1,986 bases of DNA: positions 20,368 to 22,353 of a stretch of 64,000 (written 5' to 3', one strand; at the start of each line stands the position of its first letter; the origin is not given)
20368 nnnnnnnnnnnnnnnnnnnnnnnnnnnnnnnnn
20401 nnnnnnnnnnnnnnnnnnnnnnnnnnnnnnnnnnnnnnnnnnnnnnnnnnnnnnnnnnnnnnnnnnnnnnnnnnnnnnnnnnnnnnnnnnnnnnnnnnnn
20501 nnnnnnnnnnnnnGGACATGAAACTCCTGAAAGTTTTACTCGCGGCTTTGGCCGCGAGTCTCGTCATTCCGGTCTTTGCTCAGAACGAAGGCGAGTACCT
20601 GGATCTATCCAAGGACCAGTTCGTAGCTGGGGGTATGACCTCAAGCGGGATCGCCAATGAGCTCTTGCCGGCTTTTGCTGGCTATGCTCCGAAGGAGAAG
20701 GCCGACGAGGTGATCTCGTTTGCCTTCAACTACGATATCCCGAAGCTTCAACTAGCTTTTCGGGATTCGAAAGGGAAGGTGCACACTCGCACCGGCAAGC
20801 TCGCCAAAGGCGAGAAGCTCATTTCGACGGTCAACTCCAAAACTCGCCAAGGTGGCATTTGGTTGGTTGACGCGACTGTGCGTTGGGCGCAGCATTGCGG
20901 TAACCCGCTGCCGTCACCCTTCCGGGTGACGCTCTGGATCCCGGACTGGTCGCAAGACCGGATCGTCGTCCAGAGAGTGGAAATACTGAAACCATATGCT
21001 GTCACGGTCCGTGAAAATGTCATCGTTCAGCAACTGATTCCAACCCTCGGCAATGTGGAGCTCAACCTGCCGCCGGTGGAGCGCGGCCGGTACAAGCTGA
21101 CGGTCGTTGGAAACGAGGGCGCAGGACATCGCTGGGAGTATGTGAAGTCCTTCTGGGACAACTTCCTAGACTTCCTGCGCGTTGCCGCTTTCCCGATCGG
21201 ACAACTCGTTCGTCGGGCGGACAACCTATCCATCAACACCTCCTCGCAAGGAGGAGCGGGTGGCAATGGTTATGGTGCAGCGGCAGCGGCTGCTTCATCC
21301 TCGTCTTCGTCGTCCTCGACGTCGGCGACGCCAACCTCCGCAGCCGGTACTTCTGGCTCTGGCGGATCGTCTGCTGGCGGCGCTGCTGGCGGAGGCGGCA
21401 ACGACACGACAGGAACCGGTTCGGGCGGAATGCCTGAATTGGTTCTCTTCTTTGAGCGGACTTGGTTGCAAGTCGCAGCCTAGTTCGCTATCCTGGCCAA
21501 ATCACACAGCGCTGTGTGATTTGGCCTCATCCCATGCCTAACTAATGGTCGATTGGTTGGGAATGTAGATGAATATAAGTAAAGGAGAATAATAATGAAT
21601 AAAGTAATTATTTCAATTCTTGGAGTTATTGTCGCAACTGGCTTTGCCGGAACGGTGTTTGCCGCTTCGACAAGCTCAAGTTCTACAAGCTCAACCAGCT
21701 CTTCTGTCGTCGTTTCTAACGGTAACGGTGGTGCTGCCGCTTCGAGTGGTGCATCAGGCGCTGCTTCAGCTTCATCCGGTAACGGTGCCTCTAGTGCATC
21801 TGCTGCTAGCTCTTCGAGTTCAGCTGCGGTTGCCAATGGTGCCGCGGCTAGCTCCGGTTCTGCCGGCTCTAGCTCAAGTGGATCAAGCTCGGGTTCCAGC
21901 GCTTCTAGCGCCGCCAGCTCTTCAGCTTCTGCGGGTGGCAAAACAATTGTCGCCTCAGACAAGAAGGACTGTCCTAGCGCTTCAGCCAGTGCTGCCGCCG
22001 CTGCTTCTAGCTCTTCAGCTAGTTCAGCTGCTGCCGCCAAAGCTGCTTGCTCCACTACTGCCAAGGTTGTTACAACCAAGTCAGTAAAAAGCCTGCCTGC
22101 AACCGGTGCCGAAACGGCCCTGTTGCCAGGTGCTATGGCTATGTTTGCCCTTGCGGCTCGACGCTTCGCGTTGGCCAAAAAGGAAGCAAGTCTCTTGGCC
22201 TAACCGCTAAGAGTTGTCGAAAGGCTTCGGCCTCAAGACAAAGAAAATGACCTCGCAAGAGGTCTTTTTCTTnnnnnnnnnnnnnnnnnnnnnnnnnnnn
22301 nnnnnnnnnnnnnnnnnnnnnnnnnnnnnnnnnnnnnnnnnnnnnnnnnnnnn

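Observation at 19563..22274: Three-gene operon of secreted low-complexity proteins ending in an LPXTG-anchored Ser/Ala-rich fibril-like protein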

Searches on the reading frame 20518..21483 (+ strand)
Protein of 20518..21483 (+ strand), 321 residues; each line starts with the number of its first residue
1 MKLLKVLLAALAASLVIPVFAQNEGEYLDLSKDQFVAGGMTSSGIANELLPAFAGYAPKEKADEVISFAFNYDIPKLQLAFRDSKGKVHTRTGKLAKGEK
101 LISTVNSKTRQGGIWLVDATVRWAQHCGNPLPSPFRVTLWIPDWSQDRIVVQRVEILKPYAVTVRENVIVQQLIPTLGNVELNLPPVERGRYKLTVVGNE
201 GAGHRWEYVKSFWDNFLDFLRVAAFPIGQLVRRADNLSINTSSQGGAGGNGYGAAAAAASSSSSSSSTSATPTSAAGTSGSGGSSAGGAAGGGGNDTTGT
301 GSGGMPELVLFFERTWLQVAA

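Call 7: search_protein_families(library=pfam, proteins=[window:20518-21483:+], max_evalue=1)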
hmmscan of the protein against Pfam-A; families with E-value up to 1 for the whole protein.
window:20518-21483:+ (321 aa): 0 families

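Call 10: search_protein_families(library=ncbifam, proteins=[window:20518-21483:+], max_evalue=10)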
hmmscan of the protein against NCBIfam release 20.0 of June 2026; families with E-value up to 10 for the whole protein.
window:20518-21483:+ (321 aa): 0 families

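Call 11: find_encoding_contigs(protein=window:20518-21483:+, flank=10000, max_places=10)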
Protein window:20518-21483:+ (321 aa): 9 contigs read that carry it; 2 places shown.
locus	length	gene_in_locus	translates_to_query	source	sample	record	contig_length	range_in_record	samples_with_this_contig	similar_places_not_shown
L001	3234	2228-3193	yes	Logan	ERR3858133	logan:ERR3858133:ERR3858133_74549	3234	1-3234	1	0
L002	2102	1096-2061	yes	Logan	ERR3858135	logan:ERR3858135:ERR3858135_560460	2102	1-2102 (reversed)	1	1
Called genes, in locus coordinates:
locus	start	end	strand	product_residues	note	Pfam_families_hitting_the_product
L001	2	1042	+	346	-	?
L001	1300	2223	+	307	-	-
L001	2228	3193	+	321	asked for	-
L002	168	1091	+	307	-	-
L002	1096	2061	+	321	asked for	-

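Call 14: find_homologous_proteins(query=window:20518-21483:+)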
Query window:20518-21483:+ (321 aa): 12 proteins with E <= 0.001 among 8000 candidates.
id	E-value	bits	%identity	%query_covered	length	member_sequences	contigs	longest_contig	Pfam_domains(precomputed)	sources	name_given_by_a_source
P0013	8.3e-209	710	100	100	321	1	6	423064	-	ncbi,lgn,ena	ncbi:MAG: hypothetical protein AAB669_03400 [Patescibacteria group bacterium]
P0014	1.1e-169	582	79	100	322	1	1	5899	-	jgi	-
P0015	8.4e-130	451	66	94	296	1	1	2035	-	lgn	-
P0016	1.9e-122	427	63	69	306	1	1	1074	-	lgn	-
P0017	9.2e-122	424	70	76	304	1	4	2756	-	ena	-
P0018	1.7e-119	417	64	93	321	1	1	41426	-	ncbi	-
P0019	7.7e-113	395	57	74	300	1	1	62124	-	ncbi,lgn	-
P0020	9.4e-105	369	58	90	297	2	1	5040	-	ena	-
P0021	5.5e-96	340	64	70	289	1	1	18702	-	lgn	-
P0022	1.2e-83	299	54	71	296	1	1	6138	-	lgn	-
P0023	7.1e-23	100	32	71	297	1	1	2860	-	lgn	-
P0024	8.8e-4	37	35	13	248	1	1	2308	-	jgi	jgi:hypothetical protein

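Call 27: find_encoding_contigs(protein=P0018, flank=6000, max_places=2)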
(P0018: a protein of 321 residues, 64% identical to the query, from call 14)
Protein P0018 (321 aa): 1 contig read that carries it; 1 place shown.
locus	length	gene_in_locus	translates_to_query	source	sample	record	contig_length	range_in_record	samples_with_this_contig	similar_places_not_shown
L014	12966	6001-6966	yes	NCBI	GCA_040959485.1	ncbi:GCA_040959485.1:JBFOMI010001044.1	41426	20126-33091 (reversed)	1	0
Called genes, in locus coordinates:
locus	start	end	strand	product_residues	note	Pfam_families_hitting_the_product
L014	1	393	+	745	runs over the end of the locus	PF01751:Toprim, PF01131:Topoisom_bac, PF01396:Zn_ribbon_Top1, PF13240:Zn_Ribbon_1 (faint), PF01396:Zn_ribbon_Top1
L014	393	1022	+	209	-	PF21176:RecR_HhH, PF02132:RecR_ZnF (weak), PF01751:Toprim, PF13662:Toprim_4, PF21175:RecR_C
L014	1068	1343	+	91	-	-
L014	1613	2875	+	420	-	PF00749:tRNA-synt_1c (faint), PF01406:tRNA-synt_1e, PF09334:tRNA-synt_1g, PF00133:tRNA-synt_1 (weak), PF09334:tRNA-synt_1g (weak)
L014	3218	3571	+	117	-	-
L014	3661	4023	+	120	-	-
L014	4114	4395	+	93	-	PF02700:PurS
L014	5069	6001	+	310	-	-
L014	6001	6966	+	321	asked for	-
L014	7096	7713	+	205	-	-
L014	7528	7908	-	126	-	-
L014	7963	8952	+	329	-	PF03462:PCRF, PF00472:RF-1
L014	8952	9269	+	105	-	PF02575:YbaB_DNA_bd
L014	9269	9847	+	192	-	PF01195:Pept_tRNA_hydro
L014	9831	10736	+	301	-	PF00687:Ribosomal_L1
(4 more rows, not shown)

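Call 52: predict_structure(alignment_id=A4)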
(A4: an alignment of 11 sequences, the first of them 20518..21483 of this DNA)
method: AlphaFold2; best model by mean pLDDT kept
length: 321 residues; sequences in the alignment: 11
mean_pLDDT: 38.3   pTM: 0.32
mean pLDDT of the five models: 38.3, 37.5, 37.0, 36.4, 35.0
residues with pLDDT >= 90: 0; 70-90: 13; 50-70: 76; < 50: 232
segments of 3 or more residues with pLDDT < 50: 12-62, 71-73, 82-84, 128-132, 158-321
pLDDT, mean of each block of 10 residues (from residue 1): 54 36 27 33 36 33 53 51 50 55 69 74 54 60 60 52 27 25 28 27 27 35 30 26 24 28 28 28 25 24 23 24 27
secondary structure, 60 per line:
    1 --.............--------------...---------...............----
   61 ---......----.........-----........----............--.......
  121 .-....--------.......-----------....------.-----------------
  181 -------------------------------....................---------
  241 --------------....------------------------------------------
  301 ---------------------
elements in order: H3-15 H42-56 E64-69 E74-82 E88-95 E100-111 E114-121 H123-126 E135-141 E153-156 H212-231 H255-258

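Call 96: search_protein_families(library=phrogs, proteins=[window:20518-21483:+], max_evalue=0.01)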
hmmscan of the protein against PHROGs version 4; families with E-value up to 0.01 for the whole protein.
window:20518-21483:+ (321 aa): 0 families

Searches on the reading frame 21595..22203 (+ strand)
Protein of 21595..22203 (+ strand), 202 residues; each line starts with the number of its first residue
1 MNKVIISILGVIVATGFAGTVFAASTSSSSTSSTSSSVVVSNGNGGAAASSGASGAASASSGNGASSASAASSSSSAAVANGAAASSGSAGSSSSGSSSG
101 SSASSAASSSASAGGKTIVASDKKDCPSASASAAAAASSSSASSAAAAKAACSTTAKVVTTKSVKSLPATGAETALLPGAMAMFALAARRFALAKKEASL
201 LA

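Call 7: search_protein_families(library=pfam, proteins=[window:21595-22203:+], max_evalue=1)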
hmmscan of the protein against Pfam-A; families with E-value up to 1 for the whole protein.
window:21595-22203:+ (202 aa): 0 families

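Call 10: search_protein_families(library=ncbifam, proteins=[window:21595-22203:+], max_evalue=10)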
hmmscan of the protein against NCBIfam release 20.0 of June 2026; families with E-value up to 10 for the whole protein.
window:21595-22203:+ (202 aa): 1 family
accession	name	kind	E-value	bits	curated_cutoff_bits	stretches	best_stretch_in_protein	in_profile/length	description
NF040553.1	SGO_0316_fam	subfamily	0.85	7.1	1400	1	3-157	13-164/1486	SGO_0316/SGO_0317 family LPXTG-anchored serine peptidase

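Call 12: find_encoding_contigs(protein=window:21595-22203:+, flank=10000, max_places=10)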
Protein window:21595-22203:+ (202 aa): no gene with exactly this product is on record in the collection.

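Call 96: search_protein_families(library=phrogs, proteins=[window:21595-22203:+], max_evalue=0.01)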
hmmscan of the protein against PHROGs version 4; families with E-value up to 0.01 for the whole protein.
window:21595-22203:+ (202 aa): 0 families

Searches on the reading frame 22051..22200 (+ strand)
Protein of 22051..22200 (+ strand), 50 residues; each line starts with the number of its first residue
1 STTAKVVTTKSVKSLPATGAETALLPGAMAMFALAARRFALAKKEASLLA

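Call 91: search_protein_representatives(protein=window:22078-22200:+)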
Query: 41 residues. Proteins with E-value up to 0.001 (for the whole library): 4; up to 1e-10: 0; up to 1e-30: 0. The best 4 are listed.
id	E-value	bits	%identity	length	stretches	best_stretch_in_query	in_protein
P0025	2.0e-06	42.4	68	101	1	1-41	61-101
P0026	6.9e-06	40.8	66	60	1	4-41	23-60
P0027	3.1e-04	35.8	60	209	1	1-40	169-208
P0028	8.8e-04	34.5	79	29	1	14-41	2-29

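Call 94: find_homologous_proteins(query=window:22051-22200:+, max_evalue=0.1)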
Query window:22051-22200:+: no candidate shares three 5-residue words with the query. No homologue found.
